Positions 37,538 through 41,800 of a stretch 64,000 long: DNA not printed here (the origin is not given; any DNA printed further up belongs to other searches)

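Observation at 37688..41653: Candidate novel STAND-type immune/signalling protein: SIR2-like, P-loop NTPase, HEAT repeats, PQQ beta-propeller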

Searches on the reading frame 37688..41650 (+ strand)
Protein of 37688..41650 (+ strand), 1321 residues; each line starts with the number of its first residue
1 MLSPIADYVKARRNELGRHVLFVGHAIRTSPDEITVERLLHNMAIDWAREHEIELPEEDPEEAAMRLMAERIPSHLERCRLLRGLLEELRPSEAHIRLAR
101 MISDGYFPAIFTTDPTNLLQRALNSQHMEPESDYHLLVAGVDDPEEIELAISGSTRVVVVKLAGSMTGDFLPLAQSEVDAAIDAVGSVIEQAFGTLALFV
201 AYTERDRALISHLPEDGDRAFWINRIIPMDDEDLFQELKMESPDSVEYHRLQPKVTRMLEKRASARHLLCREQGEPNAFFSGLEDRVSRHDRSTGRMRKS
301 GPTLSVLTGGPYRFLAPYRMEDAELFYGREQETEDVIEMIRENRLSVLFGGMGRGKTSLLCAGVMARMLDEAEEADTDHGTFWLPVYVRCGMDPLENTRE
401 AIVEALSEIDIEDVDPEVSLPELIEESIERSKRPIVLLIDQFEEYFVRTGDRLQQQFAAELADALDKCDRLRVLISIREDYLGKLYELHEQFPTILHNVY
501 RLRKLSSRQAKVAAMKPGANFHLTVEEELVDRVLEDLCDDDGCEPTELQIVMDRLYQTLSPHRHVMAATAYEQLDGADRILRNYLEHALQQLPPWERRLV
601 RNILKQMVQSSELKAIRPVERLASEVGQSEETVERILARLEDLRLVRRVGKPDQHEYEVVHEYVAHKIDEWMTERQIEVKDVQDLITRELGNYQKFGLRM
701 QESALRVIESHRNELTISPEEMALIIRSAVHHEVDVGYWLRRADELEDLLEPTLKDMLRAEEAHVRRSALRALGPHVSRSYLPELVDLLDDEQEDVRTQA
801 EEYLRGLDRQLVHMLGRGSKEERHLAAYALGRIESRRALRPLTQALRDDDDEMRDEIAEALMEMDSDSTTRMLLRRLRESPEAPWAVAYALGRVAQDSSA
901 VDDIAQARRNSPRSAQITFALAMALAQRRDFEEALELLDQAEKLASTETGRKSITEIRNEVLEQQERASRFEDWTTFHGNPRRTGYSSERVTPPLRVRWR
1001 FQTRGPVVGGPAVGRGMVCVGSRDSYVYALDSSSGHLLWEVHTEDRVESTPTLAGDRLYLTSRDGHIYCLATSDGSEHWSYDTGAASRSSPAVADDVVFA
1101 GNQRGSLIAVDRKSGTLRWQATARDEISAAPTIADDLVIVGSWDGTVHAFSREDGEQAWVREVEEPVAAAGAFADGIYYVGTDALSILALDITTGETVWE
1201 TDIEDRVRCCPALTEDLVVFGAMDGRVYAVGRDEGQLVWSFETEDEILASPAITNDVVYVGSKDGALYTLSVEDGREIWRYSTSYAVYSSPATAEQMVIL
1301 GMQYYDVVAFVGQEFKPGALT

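Call 6: search_protein_families(library=pfam, proteins=[window:37688-41650:+], max_evalue=1)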
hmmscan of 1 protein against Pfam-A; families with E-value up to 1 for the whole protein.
window:37688-41650:+ (1321 aa): 42 families (the best 25 are shown)
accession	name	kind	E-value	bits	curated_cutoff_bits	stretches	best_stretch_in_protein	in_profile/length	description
PF13570.13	Beta-prop_ACSF4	-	4.1e-60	204.3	133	2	998-1167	42-216/329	Beta-alanine-activating enzyme, beta-propeller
PF13360.13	PQQ_2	-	1.4e-58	198.8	27.6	3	997-1122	15-145/233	Outer membrane protein assembly factor BamB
PF20703.3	nSTAND1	-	2.3e-53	182.6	27.1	1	311-680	1-353/379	Novel STAND NTPase 1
PF13646.12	HEAT_2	-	3.7e-18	66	27.7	3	811-882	4-76/88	HEAT repeats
PF01011.28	PQQ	-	3.7e-17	62.7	26.7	4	1045-1086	47-88/595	Glucose/ethanol/alcohol dehydrogenase, beta-propeller domain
PF25293.1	Beta-prop_EMC1_N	-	1.1e-06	29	34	2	1014-1101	74-170/219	EMC1 N-terminal beta-propeller domain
PF02985.28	HEAT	-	1.5e-06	28.4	23.5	0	752-774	3-25/31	HEAT repeat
PF13513.12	HEAT_EZ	-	2.8e-06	28.2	27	2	764-800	2-48/55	HEAT-like repeat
PF05729.18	NACHT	-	4e-06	27.2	26.7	1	344-514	1-160/167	NACHT domain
PF03130.22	HEAT_PBS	-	1.2e-05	25.8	20.9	1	823-848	2-27/27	PBS lyase HEAT-like repeat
PF23414.1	Beta-prop_EML_2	-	1.3e-05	25.2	90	1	1186-1275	21-113/266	Echinoderm microtubule-associated protein second beta-propeller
PF20720.3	nSTAND3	-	2.3e-05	24.6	27.2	1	330-509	4-144/155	Novel STAND NTPase 3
PF17005.11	WD40_like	-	6.4e-05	22.9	40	1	1184-1273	23-110/301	WD40-like domain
PF13191.12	AAA_16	-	0.00047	21.1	32.6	1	326-457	2-151/167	AAA ATPase domain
PF13432.12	TPR_16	-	0.00061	20.6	32.7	1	899-945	15-61/65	Tetratricopeptide repeat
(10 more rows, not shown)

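Call 7: search_protein_families(library=padloc, proteins=[window:37688-41650:+], max_evalue=1)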
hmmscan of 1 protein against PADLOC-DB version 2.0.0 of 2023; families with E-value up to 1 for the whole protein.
window:37688-41650:+ (1321 aa): 11 families
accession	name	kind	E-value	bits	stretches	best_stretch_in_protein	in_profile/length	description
PDLC02401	Aga_SIR2-PNTD1-PNTD2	-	1.3e-06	25.5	1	56-213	42-195/524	Class I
PDLC02419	Aga_SIR2-PNTD1-PNTD2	-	1.8e-05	21.7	1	67-211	80-220/558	Class I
PDLC02919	HEAT-ARM_XIII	-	7.9e-05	18.2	2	811-949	1315-1450/1972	-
PDLC01434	CasR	-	0.00014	19.7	1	617-656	142-181/191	"CAS-I,CAS-II,CAS-III,CAS-IV,CAS-V,CAS-VI; associated_signaling"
PDLC01268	CasR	-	0.00067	17.7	1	613-651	134-170/179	"CAS-I,CAS-II,CAS-III,CAS-IV,CAS-V,CAS-VI; associated_signaling"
PDLC05061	PDC-S65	-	0.0023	15.3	1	90-131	122-163/592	-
PDLC01857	CARF3--CARF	-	0.0033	15.1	1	615-659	142-185/201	-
PDLC04140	mad8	-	0.01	13.4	1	327-360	6-44/314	mads_8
PDLC01850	CARF3--CARF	-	0.016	13.1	1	619-657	162-200/209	-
PDLC03963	SoFic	-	0.018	12.5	1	568-662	262-353/361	-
PDLC01438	Csa3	-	0.043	11.9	1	598-712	148-250/305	"CAS-I,CAS-II,CAS-III,CAS-IV,CAS-V,CAS-VI; associated_signaling"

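Call 8: search_protein_families(library=ncbifam, proteins=[window:37688-41650:+], max_evalue=1)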
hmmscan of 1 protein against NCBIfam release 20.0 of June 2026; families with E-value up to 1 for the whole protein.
window:37688-41650:+ (1321 aa): 19 families
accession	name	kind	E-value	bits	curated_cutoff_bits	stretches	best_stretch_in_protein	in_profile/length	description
TIGR03300.1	assembly_YfgL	equivalog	1e-56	192.3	285.2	3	1087-1202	57-172/377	outer membrane protein assembly factor BamB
NF008351.0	PRK11138.1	equivalog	3.9e-43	147.4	423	4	1092-1166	117-191/394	outer membrane protein assembly factor BamB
NF053615.1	SerThrKinAfsKStmc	equivalog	1.7e-31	109.7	1300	2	1064-1275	582-804/809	protein serine/threonine kinase AfsK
TIGR03075.1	PQQ_enz_alc_DH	subfamily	3.6e-28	98.5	480.05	4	1047-1164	61-200/530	PQQ-dependent dehydrogenase, methanol/ethanol family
TIGR04528.1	acido_non_PQQ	subfamily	6.5e-17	61.5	650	5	973-1082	5-129/493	acido-empty-quinoprotein group A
TIGR03074.1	PQQ_membr_DH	subfamily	4.8e-08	31.3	832.65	1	1046-1088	204-246/783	membrane-bound PQQ-dependent dehydrogenase, glucose/quinate/shikimate family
NF041516.1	PA2928_fam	subfamily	2.8e-07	30.2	70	1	1028-1081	317-374/376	PA2928 family protein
NF010374.0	PRK13800.1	equivalog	1.7e-05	23.3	1196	1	752-915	625-795/898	fumarate reductase/succinate dehydrogenase flavoprotein subunit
NF040959.1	MamA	equivalog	0.00067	19.2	200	1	852-948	72-172/204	magnetosome protein MamA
NF058502.1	phyc_lyase_CpcE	equivalog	0.0012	18.4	330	1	823-883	59-119/260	C-phycocyanin alpha-cysteine-84 phycocyanobilin lyase subunit CpcE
TIGR01884.1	cas_HTH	subfamily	0.0027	17.1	60.2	1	618-654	158-195/202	CRISPR-associated CARF protein Csa3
NF047389.1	ATPase_Sll1717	subfamily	0.0033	16.6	75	1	409-501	160-257/454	P-loop ATPase, Sll1717 family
NF045915.1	PhycobilmeDegNblB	equivalog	0.0036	16.9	300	1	825-873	149-197/214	phycobilisome degradation protein NblB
NF045662.1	DVU0298_fam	equivalog_domain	0.021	14.4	75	0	800-853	139-191/213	DVU0298 family protein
TIGR02917.1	PEP_TPR_lipo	equivalog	0.064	11.1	312.2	1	898-941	142-185/899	XrtA/PEP-CTERM system TPR-repeat protein PrsT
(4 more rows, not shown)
